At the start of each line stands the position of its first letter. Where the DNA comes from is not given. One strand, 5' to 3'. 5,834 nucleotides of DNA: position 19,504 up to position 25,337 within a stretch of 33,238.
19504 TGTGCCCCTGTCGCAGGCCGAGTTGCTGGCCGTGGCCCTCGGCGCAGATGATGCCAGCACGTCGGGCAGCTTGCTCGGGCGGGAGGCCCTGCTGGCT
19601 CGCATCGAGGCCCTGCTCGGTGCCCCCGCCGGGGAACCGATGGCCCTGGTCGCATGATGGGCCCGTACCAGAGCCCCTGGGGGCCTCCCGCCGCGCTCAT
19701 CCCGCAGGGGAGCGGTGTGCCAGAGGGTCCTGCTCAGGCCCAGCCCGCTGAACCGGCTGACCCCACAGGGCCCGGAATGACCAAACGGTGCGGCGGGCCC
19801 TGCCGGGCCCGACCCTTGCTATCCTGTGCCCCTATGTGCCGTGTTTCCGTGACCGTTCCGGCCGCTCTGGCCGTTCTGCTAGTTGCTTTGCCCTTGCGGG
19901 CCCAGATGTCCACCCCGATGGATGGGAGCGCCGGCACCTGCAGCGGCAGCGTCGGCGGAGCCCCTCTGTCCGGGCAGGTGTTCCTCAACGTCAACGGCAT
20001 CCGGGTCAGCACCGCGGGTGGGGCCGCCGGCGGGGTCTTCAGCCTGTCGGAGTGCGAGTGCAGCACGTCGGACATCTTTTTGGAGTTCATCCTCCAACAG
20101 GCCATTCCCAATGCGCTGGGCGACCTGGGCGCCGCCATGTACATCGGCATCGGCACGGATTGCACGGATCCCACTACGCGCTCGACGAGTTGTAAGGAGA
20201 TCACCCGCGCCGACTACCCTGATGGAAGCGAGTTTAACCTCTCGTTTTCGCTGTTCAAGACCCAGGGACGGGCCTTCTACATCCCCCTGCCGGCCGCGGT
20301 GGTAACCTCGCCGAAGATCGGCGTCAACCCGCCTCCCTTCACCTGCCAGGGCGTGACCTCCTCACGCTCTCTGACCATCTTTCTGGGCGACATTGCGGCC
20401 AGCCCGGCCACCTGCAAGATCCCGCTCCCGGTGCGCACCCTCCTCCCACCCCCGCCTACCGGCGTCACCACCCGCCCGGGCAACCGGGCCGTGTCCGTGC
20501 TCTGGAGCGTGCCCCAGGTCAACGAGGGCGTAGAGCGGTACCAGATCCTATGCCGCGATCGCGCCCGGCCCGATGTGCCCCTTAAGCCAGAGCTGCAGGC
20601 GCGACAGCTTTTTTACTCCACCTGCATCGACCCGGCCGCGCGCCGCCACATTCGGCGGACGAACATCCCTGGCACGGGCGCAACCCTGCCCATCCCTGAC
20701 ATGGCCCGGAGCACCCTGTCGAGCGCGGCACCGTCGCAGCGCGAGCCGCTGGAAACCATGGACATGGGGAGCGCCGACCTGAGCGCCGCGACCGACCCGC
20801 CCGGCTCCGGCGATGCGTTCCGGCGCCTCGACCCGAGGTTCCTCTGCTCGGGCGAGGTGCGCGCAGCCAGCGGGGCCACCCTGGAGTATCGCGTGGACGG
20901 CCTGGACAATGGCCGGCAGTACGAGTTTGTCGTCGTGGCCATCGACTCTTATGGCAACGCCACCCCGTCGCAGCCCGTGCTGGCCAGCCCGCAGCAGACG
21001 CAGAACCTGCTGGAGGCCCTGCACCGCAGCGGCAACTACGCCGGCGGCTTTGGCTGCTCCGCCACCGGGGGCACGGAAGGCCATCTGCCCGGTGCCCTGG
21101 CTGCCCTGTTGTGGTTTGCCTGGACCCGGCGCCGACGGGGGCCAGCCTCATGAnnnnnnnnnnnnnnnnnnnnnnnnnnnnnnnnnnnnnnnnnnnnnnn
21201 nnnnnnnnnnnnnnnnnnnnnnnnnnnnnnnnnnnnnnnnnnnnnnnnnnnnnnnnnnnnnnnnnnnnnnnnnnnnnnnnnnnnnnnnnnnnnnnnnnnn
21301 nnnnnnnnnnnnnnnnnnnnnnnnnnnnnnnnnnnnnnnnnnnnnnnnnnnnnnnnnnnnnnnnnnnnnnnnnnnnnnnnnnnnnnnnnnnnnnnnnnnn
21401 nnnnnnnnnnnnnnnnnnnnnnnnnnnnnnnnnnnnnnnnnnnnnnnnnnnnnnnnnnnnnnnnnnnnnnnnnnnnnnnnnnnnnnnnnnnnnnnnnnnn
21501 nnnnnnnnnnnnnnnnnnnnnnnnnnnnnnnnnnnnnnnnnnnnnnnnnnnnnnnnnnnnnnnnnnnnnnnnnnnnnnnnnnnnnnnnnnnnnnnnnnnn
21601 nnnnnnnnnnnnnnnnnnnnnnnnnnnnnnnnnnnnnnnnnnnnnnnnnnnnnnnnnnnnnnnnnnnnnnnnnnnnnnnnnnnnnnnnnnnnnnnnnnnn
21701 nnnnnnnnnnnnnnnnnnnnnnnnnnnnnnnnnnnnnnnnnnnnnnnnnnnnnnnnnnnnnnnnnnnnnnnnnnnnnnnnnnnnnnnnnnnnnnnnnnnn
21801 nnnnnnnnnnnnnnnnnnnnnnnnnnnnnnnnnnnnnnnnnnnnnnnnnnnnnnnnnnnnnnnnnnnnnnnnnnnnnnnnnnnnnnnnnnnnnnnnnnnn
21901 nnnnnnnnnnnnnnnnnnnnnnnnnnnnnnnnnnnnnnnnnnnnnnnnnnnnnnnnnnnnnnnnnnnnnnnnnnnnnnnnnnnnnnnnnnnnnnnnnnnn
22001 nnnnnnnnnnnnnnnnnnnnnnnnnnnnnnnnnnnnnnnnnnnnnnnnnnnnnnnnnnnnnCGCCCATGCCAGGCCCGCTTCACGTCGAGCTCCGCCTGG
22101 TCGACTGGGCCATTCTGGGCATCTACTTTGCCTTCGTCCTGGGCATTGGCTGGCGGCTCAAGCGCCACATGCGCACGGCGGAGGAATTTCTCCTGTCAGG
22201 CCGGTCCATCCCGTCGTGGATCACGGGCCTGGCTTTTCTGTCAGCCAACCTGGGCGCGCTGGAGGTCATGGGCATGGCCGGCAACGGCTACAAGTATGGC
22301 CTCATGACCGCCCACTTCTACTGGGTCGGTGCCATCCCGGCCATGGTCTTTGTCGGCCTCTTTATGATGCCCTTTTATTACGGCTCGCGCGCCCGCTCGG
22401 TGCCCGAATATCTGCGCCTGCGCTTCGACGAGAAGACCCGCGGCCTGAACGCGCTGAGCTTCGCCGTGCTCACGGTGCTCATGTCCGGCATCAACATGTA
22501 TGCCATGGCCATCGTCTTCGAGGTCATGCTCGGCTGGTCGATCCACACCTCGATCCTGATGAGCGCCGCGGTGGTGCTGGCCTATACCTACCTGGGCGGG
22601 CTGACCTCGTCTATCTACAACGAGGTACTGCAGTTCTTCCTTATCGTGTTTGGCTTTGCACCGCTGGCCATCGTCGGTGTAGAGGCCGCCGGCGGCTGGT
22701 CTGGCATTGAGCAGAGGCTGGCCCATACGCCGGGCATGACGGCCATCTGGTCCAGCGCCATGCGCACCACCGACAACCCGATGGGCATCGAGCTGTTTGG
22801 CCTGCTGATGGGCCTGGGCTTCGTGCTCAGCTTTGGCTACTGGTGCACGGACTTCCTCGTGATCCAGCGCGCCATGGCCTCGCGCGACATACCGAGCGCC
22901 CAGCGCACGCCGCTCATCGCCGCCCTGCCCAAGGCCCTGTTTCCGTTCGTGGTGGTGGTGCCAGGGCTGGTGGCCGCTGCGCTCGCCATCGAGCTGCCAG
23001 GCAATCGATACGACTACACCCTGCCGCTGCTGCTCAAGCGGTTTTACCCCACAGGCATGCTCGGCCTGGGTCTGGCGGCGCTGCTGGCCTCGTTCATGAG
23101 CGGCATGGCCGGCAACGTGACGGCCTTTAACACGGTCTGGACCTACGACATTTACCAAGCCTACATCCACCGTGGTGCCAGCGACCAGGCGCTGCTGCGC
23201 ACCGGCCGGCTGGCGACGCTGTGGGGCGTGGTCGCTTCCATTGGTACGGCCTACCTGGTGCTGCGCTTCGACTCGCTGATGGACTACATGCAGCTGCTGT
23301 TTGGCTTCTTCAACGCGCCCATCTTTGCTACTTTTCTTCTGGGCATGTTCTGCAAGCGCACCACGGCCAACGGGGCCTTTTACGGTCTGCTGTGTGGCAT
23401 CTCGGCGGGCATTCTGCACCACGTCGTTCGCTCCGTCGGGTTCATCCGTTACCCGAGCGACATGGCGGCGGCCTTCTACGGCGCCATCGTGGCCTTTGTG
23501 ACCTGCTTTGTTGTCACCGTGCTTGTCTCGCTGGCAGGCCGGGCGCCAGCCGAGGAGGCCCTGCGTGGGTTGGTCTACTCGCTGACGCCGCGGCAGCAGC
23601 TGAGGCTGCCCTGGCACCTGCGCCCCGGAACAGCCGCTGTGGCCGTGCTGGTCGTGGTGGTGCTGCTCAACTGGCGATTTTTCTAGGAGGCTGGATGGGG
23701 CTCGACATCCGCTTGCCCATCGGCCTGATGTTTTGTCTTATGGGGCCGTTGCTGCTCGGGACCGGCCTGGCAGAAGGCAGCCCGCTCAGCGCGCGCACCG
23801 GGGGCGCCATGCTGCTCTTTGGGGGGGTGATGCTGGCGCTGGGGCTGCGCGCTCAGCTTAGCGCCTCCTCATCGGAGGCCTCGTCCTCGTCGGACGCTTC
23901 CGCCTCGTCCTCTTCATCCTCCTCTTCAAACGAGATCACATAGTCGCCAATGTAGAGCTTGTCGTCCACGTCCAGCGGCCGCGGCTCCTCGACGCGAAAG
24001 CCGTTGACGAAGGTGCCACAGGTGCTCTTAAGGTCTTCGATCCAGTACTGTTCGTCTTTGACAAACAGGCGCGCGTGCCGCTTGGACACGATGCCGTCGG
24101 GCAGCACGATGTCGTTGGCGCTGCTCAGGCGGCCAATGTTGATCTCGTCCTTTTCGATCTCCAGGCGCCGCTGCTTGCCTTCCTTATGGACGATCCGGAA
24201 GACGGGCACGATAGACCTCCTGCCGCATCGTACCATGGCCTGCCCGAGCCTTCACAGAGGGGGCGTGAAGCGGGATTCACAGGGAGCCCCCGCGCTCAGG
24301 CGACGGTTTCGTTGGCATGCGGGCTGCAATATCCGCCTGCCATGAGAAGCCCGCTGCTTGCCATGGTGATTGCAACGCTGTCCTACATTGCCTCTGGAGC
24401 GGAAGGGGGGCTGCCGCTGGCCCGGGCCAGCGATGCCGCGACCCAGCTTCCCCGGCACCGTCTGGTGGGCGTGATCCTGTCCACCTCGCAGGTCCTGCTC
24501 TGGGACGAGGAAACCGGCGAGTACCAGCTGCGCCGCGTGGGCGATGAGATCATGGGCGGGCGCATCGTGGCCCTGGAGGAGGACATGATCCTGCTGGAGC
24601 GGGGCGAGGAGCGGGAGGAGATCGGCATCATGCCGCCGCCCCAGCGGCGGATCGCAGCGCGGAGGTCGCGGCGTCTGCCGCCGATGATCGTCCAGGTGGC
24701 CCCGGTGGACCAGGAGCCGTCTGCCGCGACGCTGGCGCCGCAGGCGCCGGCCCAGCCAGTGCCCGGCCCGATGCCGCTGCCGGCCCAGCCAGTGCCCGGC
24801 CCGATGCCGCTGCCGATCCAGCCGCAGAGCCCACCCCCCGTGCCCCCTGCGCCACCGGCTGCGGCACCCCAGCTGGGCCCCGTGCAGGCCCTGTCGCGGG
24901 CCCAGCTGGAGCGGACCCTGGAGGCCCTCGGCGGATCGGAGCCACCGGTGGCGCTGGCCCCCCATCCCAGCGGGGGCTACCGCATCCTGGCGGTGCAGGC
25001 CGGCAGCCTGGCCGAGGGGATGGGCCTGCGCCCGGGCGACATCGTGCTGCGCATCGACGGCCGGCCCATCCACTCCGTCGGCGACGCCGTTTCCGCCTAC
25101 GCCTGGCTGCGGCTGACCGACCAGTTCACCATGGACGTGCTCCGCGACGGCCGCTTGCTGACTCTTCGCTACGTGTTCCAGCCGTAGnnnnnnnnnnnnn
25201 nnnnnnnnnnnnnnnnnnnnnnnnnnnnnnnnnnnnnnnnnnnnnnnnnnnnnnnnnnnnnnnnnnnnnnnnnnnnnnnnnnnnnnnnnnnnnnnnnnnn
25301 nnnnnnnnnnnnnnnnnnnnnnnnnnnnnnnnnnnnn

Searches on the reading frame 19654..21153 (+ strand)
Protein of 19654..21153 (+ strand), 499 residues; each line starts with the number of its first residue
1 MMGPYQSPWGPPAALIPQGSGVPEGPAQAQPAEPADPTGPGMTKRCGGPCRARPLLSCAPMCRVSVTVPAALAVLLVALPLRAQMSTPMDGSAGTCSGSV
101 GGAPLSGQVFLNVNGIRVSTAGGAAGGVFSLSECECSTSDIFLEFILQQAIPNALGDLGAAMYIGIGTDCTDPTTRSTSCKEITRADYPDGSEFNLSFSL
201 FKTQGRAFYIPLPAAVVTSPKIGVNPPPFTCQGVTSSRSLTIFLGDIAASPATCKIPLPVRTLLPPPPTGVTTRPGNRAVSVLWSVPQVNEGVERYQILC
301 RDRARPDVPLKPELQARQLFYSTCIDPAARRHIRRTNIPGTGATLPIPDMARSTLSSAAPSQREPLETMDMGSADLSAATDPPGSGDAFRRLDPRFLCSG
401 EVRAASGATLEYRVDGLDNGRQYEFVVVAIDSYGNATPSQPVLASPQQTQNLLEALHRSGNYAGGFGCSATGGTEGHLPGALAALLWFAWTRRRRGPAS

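Call 10: search_protein_families(library=pfam, proteins=[window:19654-21153:+])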
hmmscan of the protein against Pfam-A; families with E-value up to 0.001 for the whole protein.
window:19654-21153:+ (499 aa): 1 family
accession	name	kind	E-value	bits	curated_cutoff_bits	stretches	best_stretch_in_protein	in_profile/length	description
PF00041.27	fn3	-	1.3e-06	28.9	25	0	410-442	49-81/84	Fibronectin type III domain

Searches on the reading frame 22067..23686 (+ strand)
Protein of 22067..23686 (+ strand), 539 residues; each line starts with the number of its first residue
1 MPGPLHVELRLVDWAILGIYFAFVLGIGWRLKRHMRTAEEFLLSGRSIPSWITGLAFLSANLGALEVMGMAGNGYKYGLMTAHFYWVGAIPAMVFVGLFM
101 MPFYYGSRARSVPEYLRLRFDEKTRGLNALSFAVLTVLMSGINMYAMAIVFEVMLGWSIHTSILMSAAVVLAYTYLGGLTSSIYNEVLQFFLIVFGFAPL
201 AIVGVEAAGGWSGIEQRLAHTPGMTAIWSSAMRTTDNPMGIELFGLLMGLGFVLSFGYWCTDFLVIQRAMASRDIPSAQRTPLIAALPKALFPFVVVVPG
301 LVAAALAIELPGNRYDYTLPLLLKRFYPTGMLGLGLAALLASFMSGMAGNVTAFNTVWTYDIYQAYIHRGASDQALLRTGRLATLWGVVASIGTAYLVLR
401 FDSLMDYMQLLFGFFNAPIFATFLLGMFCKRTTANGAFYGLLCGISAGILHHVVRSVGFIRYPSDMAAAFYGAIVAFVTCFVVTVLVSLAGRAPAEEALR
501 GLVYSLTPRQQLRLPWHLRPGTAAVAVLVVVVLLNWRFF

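Call 10: search_protein_families(library=pfam, proteins=[window:22067-23686:+])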
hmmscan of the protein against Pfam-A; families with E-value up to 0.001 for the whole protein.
window:22067-23686:+ (539 aa): 1 family
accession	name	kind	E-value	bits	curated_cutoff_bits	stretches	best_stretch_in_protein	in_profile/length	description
PF00474.23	SSF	-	7e-54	183.7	22.8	1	41-444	1-406/406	Sodium:solute symporter family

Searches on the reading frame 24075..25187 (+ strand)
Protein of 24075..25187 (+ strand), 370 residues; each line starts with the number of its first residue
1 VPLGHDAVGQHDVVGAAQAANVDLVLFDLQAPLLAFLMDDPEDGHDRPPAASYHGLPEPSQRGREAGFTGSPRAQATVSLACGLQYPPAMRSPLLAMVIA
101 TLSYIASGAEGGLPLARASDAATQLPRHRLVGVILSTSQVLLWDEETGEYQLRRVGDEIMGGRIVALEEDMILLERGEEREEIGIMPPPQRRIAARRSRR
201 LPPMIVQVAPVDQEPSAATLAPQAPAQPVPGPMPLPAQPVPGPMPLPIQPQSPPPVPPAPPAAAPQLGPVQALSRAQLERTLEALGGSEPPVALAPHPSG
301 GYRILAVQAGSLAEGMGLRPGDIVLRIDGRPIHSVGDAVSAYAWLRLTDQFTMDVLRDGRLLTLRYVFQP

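Call 10: search_protein_families(library=pfam, proteins=[window:24075-25187:+])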
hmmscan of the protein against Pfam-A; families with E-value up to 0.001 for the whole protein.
window:24075-25187:+ (370 aa): 3 families
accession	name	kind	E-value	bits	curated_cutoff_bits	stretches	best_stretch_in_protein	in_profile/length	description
PF17820.7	PDZ_6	-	4e-09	36.5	27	1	304-341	2-39/54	PDZ domain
PF13180.12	PDZ_2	-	4.9e-08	33.6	27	1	301-364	13-76/80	PDZ domain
PF00595.29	PDZ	-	0.00092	20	23.2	0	302-336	27-61/81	PDZ domain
